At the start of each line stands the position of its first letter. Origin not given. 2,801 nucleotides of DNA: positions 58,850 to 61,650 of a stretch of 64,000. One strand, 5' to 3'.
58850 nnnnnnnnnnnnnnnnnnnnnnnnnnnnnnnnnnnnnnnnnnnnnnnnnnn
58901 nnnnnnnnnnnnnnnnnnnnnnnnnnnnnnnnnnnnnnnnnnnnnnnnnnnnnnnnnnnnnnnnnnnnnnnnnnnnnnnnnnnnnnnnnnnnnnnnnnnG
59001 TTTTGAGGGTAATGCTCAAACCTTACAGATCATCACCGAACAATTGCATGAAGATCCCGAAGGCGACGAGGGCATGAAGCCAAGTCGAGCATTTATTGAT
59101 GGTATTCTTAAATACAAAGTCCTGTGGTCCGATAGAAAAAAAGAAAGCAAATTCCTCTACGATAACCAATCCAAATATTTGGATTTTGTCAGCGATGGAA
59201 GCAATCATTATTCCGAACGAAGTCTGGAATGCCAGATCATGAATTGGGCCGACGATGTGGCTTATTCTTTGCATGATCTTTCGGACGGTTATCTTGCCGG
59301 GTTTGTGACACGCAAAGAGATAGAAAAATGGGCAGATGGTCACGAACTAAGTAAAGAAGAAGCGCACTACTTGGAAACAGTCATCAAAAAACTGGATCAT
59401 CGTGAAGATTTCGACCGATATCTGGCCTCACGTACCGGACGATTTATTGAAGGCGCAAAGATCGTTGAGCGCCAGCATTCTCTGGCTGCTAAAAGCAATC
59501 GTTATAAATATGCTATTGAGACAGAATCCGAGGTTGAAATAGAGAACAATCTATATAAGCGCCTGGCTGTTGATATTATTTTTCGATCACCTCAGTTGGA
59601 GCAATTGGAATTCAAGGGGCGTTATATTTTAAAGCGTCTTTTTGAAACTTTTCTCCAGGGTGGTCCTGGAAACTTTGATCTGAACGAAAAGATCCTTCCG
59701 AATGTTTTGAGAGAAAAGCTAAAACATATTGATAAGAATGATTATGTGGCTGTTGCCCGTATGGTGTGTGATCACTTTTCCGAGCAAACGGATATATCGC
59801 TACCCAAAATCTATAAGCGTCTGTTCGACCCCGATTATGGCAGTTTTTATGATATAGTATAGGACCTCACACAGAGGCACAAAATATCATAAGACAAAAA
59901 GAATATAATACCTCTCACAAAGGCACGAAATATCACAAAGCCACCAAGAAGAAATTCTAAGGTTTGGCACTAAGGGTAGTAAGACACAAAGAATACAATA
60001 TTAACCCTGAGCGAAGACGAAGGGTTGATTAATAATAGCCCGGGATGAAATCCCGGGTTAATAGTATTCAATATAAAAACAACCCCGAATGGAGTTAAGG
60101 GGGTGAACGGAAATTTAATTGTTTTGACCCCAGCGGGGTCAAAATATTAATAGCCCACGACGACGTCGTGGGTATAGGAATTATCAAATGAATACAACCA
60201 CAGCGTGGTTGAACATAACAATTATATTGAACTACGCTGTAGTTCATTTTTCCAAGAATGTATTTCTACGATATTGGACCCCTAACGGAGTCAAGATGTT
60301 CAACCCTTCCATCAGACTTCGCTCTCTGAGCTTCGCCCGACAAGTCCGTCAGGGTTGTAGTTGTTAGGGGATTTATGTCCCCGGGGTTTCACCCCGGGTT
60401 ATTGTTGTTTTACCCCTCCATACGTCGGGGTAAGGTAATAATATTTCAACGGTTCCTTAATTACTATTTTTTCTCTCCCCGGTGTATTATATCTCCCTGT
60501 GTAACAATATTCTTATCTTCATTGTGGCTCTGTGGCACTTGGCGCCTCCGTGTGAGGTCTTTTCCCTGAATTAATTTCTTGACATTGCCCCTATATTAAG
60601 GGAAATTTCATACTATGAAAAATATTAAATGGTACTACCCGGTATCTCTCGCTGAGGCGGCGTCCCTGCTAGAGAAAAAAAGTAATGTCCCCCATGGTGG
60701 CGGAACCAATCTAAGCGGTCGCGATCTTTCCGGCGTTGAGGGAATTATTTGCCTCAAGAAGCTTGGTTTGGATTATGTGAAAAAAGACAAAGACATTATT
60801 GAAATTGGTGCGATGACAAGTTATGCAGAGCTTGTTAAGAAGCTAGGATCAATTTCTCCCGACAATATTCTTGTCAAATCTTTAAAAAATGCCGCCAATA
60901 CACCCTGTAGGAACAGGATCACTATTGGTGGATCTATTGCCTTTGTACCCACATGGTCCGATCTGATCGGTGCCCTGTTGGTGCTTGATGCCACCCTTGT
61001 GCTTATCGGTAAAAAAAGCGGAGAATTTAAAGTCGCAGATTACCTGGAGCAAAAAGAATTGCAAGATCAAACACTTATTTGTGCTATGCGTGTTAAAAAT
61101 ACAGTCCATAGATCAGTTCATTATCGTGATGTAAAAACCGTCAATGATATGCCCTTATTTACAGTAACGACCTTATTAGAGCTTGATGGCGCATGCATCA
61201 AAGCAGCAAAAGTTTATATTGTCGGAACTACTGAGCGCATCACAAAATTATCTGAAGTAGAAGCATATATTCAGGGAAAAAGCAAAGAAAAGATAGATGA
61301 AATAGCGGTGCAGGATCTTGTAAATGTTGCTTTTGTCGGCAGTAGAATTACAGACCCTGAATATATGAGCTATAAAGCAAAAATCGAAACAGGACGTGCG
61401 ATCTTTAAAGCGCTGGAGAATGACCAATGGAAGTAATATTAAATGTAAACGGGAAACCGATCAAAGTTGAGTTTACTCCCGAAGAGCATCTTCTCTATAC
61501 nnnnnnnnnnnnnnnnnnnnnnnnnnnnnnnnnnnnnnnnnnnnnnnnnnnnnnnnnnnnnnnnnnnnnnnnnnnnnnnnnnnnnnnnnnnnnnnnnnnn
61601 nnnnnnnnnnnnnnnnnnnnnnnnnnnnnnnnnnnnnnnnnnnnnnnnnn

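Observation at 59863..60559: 697-bp non-coding island with terminal inverted repeats and duplicated subterminal units, inserted flush against the dgt stop codon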

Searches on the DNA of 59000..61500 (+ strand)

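Call 3: search_rna_families(source=window, start=59000, end=61500, threshold=evalue, max_evalue=1, show_alignments=3)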
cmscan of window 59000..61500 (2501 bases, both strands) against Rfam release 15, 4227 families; matches with E-value up to 1: 2.
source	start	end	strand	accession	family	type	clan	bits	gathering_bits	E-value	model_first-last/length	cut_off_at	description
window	60031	60106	-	RF02837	anti-hemB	Gene; sRNA;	-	29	49.5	0.00038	1-81/81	no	Burkholderia RNA 7 (anti-hemB)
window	60003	60057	-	RF01687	Acido-Lenti-1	Gene; sRNA;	-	17.2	37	0.85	1-46/46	no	Acido-Lenti-1 RNA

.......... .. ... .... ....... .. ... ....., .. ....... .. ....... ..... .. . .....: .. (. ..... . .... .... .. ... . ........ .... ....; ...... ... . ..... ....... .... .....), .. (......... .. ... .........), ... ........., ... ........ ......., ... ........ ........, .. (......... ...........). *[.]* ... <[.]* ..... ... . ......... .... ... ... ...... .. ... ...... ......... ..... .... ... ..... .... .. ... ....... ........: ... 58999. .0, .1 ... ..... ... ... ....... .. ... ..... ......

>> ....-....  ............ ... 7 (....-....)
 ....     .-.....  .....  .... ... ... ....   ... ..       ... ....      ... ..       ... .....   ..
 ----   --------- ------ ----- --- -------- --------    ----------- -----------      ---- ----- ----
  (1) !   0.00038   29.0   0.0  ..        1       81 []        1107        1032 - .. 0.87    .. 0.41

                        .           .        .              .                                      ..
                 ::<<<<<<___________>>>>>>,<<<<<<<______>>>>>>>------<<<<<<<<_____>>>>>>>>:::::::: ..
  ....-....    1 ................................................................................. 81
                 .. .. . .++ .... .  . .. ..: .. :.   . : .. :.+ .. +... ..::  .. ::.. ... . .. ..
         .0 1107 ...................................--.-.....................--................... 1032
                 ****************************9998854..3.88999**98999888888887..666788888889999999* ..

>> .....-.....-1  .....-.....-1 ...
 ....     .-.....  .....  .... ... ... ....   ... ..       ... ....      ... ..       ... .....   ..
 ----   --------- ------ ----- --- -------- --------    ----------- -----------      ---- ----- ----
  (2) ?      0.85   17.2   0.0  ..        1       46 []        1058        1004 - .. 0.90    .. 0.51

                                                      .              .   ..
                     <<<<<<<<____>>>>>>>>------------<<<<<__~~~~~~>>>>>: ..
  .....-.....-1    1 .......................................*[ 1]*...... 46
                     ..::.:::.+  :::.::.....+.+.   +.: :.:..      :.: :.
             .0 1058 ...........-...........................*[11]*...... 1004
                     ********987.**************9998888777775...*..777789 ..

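Call 72: build_rna_model(alignment_id=A6, structure=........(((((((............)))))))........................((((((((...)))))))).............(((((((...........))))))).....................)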
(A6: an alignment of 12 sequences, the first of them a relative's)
Model R1 built from alignment A6 (12 sequences, 136 columns); structure: as given.
model positions 113; base pairs 22; branch points 2; effective number of sequences 3.13; information 0.59 bits per position. Calibrated on 0.2 Mb of random sequence (short: E-values are rough).
structure used (alignment columns):
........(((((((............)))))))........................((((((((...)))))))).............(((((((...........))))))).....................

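Call 73: search_with_rna_model(model_id=R1, sources=[window, L005, L006, L007, L008, L009, L010, L011, L012, L013, L014, L015, L016, L017, L018, L019, L020, L021, L022, L048, L058, L068, L071, L080, L092, L100, L054, L070, L109, L110, L111, L112, L113, L115, L116, L117, L118, L119], max_evalue=0.1, make_alignment=true)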
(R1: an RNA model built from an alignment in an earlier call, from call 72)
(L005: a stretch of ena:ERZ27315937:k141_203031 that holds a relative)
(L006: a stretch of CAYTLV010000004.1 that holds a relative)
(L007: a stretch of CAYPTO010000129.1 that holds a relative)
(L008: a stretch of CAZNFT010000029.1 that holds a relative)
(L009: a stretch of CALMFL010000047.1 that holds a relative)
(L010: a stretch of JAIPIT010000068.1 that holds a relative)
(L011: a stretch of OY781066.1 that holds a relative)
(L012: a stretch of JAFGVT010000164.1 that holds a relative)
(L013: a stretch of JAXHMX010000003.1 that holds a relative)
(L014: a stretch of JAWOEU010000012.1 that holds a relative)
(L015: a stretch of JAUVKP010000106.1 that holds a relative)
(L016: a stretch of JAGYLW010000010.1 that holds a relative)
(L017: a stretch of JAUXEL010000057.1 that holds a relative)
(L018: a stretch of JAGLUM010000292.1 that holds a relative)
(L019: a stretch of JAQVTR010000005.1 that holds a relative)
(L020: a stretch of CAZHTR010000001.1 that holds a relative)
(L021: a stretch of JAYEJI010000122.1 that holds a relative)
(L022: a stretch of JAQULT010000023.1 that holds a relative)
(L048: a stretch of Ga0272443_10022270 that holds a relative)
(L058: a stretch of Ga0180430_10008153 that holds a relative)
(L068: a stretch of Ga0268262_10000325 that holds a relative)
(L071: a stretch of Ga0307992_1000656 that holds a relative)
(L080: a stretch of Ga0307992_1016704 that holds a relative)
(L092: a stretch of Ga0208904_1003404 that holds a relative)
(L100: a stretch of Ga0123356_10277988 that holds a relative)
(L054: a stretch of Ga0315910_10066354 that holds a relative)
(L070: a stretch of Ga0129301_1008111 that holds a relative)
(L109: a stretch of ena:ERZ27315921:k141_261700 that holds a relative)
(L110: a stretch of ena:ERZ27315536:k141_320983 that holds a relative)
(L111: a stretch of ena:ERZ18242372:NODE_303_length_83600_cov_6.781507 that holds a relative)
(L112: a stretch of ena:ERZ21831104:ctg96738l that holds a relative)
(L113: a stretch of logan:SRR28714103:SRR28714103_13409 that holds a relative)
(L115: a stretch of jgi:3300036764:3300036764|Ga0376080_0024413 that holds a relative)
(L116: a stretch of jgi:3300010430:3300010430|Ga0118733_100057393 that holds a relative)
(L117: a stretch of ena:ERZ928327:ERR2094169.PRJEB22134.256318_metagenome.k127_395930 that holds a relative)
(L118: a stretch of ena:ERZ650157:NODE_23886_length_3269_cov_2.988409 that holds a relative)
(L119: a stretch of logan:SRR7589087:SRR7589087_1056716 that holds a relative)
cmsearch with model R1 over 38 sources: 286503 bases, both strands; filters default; matches with E-value up to 0.1: 31.
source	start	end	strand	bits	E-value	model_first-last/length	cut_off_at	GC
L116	1800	1912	+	113.3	4.1e-28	1-113/113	no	0.54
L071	3378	3490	+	109.9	3.4e-27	1-113/113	no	0.4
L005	670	783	+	103.6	1.7e-25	1-113/113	no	0.46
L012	3100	3211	-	102.7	2.9e-25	1-113/113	no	0.48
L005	810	922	-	98.3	4.6e-24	1-113/113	no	0.5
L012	3252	3367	+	94.6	4.6e-23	1-113/113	no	0.5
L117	1239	1350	+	94.2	6e-23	1-113/113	no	0.48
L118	1255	1366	+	94.2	6e-23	1-113/113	no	0.48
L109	1545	1656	+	92.8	1.4e-22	1-113/113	no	0.51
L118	4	117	+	90.3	6.5e-22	1-113/113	no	0.53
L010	3397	3509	-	87.9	2.9e-21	1-113/113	no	0.38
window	59996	60110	-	87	5.3e-21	1-113/113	no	0.43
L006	5806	5919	-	83.4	4.9e-20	1-113/113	no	0.4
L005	411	524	-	79.9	4.2e-19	1-113/113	no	0.46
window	60296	60439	+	76.4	3.9e-18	1-113/113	no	0.51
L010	3559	3669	+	75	9.3e-18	1-113/113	no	0.47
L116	2068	2202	+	73.5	2.4e-17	1-113/113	no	0.53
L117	1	101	+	67.6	8.8e-16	14-113/113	5'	0.49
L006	6001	6145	+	65.2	4.2e-15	1-113/113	no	0.5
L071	3565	3737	+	59.6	1.3e-13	1-113/113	no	0.5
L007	677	799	-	58.3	2.9e-13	1-113/113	no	0.49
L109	1366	1462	-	34.5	7.8e-07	1-113/113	no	0.51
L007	539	630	-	30.7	8.7e-06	1-113/113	no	0.38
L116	1623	1718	-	22.3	0.0016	1-113/113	no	0.46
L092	5803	5884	-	20.1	0.0061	1-113/113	no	0.34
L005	269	376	-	17.7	0.028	1-113/113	no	0.41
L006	5807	5888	+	16.4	0.061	1-113/113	no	0.35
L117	1240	1349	-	15.6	0.1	1-113/113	no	0.48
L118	1256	1365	-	15.6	0.1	1-113/113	no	0.48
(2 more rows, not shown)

Alignment A7: 31 matches aligned to the model, 210 columns, each read 5' to 3' on its own strand. Consensus structure (alignment columns), stored with it:
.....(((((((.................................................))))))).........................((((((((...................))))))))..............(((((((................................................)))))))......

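Call 95: search_dna_similar(query=window:59863-60559:+, collection=plasmids, mode=distant, max_evalue=0.001, max_rows=15)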
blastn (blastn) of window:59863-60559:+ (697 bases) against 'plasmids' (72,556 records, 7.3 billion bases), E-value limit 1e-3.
No match.

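Call 96: search_dna_similar(query=window:59863-60559:+, collection=phages, mode=distant, max_evalue=0.001, max_rows=15)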
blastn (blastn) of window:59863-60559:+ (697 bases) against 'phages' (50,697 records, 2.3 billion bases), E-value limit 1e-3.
No match.

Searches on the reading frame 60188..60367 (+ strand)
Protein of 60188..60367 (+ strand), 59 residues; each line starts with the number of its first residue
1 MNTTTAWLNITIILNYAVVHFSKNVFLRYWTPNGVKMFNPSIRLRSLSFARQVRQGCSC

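Call 14: search_protein_families(library=pfam, proteins=[window:60188-60367:+])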
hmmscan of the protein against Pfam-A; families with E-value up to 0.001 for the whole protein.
window:60188-60367:+ (59 aa): 0 families
